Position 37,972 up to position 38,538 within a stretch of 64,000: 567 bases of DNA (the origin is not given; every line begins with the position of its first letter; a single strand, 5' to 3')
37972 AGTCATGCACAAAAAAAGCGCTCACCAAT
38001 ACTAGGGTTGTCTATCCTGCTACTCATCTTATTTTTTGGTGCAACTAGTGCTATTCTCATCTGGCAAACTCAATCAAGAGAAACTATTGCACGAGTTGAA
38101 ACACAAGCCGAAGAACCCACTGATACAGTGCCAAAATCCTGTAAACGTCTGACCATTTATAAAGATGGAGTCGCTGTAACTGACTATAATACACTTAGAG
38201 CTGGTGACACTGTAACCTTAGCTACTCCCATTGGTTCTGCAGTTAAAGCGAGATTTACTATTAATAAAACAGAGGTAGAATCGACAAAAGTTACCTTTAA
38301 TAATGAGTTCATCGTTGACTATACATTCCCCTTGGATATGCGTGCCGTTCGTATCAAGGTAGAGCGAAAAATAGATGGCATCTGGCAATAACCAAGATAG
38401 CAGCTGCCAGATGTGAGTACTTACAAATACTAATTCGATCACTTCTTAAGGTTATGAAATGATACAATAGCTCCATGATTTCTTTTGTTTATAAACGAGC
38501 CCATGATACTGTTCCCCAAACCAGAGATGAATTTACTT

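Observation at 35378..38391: Paralogous pair sharing both an N-terminal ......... motif and a C-terminal ~85 aa beta module ending G(V/I)WQ, with different middles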

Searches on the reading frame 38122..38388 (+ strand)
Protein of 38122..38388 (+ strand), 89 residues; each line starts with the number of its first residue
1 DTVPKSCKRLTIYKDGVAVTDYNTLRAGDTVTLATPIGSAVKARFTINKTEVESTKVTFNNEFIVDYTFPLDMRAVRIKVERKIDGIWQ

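Call 27: search_solved_structures(query=A2, max_evalue=10)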
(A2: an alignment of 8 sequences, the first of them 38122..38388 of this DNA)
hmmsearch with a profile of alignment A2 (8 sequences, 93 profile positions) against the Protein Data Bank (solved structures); distinct sequences matched with E-value up to 10: 1.
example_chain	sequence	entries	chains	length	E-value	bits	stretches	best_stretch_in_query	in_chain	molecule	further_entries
6c4u_B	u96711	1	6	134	1.3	12.7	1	13-60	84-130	Forkhead-associated 1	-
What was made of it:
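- Tried and rejected: Nothing found; best E=1.3 (call 27).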

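Call 37: predict_structure(alignment_id=A2)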
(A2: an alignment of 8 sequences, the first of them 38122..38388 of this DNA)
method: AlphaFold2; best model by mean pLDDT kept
length: 89 residues; sequences in the alignment: 8
mean_pLDDT: 87.8   pTM: 0.77
mean pLDDT of the five models: 87.8, 87.2, 87.1, 87.0, 86.6
residues with pLDDT >= 90: 64; 70-90: 17; 50-70: 2; < 50: 6
segments of 3 or more residues with pLDDT < 50: 1-6
pLDDT, mean of each block of 10 residues (from residue 1): 51 93 91 94 93 94 95 89 91
secondary structure, 60 per line:
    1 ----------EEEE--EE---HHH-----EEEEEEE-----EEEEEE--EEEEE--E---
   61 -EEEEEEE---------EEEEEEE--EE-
elements in order: E11-14 E30-36 E42-47 E50-54 E62-68 E78-84
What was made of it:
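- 38140..38388 (+): C168 C-terminal module (aa 86-168), an Ig/FN3-like beta-sandwich. AF2 pLDDT 87.8 (call 37).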

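Call 51: search_protein_representatives(alignment_id=A2)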
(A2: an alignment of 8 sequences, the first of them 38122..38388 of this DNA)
Query: 8 sequences, 93 profile positions. Proteins with E-value up to 0.001 (for the whole library): 589; up to 1e-10: 176; up to 1e-30: 4. The best 150 are listed.
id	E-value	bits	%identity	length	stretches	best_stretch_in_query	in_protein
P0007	6.4e-39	148.4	-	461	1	1-93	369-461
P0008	1.0e-36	141.3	-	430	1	1-93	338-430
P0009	3.9e-36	139.4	-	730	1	2-93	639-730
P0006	5.7e-35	135.7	-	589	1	1-93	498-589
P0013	3.2e-29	117.2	-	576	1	4-93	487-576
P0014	3.9e-28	113.8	-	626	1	1-93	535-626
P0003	1.5e-26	108.7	-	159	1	1-93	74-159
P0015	2.0e-25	105.1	-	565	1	3-93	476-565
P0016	2.0e-22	95.5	-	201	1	4-93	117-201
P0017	3.1e-22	94.9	-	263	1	2-93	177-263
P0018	7.9e-21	90.4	-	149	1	3-93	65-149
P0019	1.2e-20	89.8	-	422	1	4-93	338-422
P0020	3.1e-20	88.5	-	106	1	4-93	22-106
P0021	1.6e-19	86.2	-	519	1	1-93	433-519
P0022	2.0e-19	85.9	-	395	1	2-93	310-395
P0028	3.6e-19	85.0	-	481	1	4-93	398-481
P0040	4.5e-18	81.5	-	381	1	3-93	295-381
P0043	1.1e-17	80.3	-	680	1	3-92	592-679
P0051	3.9e-17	78.5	-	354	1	5-93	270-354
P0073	1.1e-15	73.8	-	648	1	5-93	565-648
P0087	3.0e-15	72.5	-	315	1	5-93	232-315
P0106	1.2e-14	70.6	-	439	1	5-91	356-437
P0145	1.8e-12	63.6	-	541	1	2-93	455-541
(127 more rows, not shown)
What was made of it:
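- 589 representatives at E<=1e-3 and 176 at E<=1e-10, with the module C-terminal in essentially all of them (call 51).
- Tried and rejected: The exhaustive profile search corrected this (call 51).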

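Call 54: search_protein_families(library=pfam, proteins=[P0087, P0051, P0040, P0028, P0145, P0073, P0106, P0015, P0043, P0018], max_evalue=0.01)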
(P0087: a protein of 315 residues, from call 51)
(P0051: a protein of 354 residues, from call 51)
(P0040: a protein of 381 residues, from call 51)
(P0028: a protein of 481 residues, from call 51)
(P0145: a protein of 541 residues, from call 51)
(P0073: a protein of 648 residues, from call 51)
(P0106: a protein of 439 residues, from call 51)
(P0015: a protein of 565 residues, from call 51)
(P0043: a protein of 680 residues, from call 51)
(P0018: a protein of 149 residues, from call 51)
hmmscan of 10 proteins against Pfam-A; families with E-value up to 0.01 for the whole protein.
P0087 (315 aa): 0 families

P0051 (354 aa): 0 families

P0040 (381 aa): 0 families

P0028 (481 aa): 0 families

P0145 (541 aa): 0 families

P0073 (648 aa): 4 families
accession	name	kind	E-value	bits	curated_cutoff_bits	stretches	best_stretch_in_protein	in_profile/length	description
PF13403.11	Hint_2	-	1.3e-07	32.5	28.4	1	258-295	2-39/147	Hint domain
PF07591.16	PT-HINT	-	9.2e-06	26.4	27.7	0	265-334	2-75/137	Pretoxin HINT domain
PF01079.26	Hint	-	3.9e-05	23.8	29.7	1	261-385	16-133/213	Hint module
PF14890.11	Intein_splicing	-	0.0008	19.7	35.8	0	278-413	18-155/155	Intein splicing domain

P0106 (439 aa): 0 families

P0015 (565 aa): 0 families

P0043 (680 aa): 0 families

P0018 (149 aa): 1 family
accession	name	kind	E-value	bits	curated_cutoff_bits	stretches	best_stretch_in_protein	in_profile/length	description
PF01245.26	Ribosomal_L19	-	0.0019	18.6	22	1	78-124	12-58/111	Ribosomal protein L19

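Call 57: find_related_loci(query=A4, collection=metagenome_contigs, flank=8000)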
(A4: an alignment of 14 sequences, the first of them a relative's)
Query A4 (381 aa) in metagenome_contigs; peptide patterns used: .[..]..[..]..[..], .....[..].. (x = any residue, [..] = any of these).
600 stretches matched a pattern (row limit reached: there are more); 4 encode a relative of the query (tblastn E <= 1e-3); 4 distinct loci.
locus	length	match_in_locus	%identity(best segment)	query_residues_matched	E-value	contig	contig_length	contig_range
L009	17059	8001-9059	44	3-381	2e-75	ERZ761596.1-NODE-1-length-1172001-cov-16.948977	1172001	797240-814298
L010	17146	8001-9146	39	3-381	3e-66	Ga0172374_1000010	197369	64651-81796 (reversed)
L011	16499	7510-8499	41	3-381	2e-44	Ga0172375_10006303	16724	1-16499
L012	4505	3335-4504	34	1-374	9e-44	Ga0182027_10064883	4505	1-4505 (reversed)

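Call 80: fold_search(model_id=the predicted structure, library=pdb)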
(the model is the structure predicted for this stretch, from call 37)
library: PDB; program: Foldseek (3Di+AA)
matches with E <= 10: 876; with E <= 0.001: 0
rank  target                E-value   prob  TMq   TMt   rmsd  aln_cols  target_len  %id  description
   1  3aqx_A                9.3e-02  0.99  0.53  0.48   3.8        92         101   12  Crystal structure of Bombyx mori beta-GRP/GNBP3 N-terminal domain with laminarihexaoses (released 2011-06-22)
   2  5x3i_B                1.3e-01  1.00  0.59  0.08   3.0        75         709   12  Kfla1895 D451A mutant (released 2018-02-07)
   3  3aqx_B                1.5e-01  0.99  0.49  0.45   4.3        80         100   16  Crystal structure of Bombyx mori beta-GRP/GNBP3 N-terminal domain with laminarihexaoses (released 2011-06-22)
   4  5gr1_A                1.5e-01  0.98  0.52  0.08   4.8        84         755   13  Crystal structure of branching enzyme Y500A/D501A mutant from Cyanothece sp. ATCC 51142 in complex with maltoheptaose (released 2017-08-16)
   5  5gr3                  1.7e-01  0.99  0.55  0.08   4.3        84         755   12  Crystal structure of branching enzyme L541A/W655A mutant from Cyanothece sp. ATCC 51142 (released 2017-08-16)
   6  6p9h_A                1.7e-01  0.84  0.44  0.36   8.8        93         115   10  Crystal structure of human anti staphylococcus aureus antibody STAU-281 Fab in complex with IsdB NEAT2 domain (released 2020-06-17)
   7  5gqw                  1.8e-01  0.99  0.54  0.08   4.3        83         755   12  Crystal structure of branching enzyme W610N mutant from Cyanothece sp. ATCC 51142 (released 2017-02-22)
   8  3rtl_A                2.1e-01  0.77  0.43  0.36   9.0        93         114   10  Staphylococcus aureus heme-bound IsdB-N2 (released 2011-05-18)
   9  5gr0                  2.2e-01  0.98  0.54  0.08   4.3        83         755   12  Crystal structure of branching enzyme D501A mutant from Cyanothece sp. ATCC 51142 (released 2017-08-16)
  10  5gr2                  2.2e-01  0.98  0.54  0.08   4.3        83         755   12  Crystal structure of branching enzyme L541A mutant from Cyanothece sp. ATCC 51142 (released 2017-08-16)
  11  2e7d_A                2.2e-01  0.84  0.46  0.38   8.5        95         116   12  Crystal structure of a NEAT domain from Staphylococcus aureus (released 2008-01-22)
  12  7w81_A                2.2e-01  0.77  0.43  0.25   8.8        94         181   12  Crystal structure of the heme-bound form of the linker-NEAT3 region of IsdH from Staphylococcus aureus (released 2022-10-19)
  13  6e9b_B                2.4e-01  0.30  0.31  0.11  14.8       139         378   12  Bacteroides ovatus mixed-linkage glucan utilization locus (MLGUL) SGBP-B in complex with mixed-linkage heptasaccharide (released 2019-05-15)
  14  5gqz                  2.5e-01  0.94  0.51  0.08   4.2        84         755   14  Crystal structure of branching enzyme Y500A mutant from Cyanothece sp. ATCC 51142 (released 2017-08-16)
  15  4xs0_C                2.5e-01  0.77  0.43  0.16   8.9        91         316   12  Human methemoglobin in complex with the second and third NEAT domains of IsdH(F365Y/A369F/Y642A) from Staphylococcus a (released 2015-06-03)
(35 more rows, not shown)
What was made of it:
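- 38140..38388 (+): Foldseek gives nothing at E<=1e-3 (call 80).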
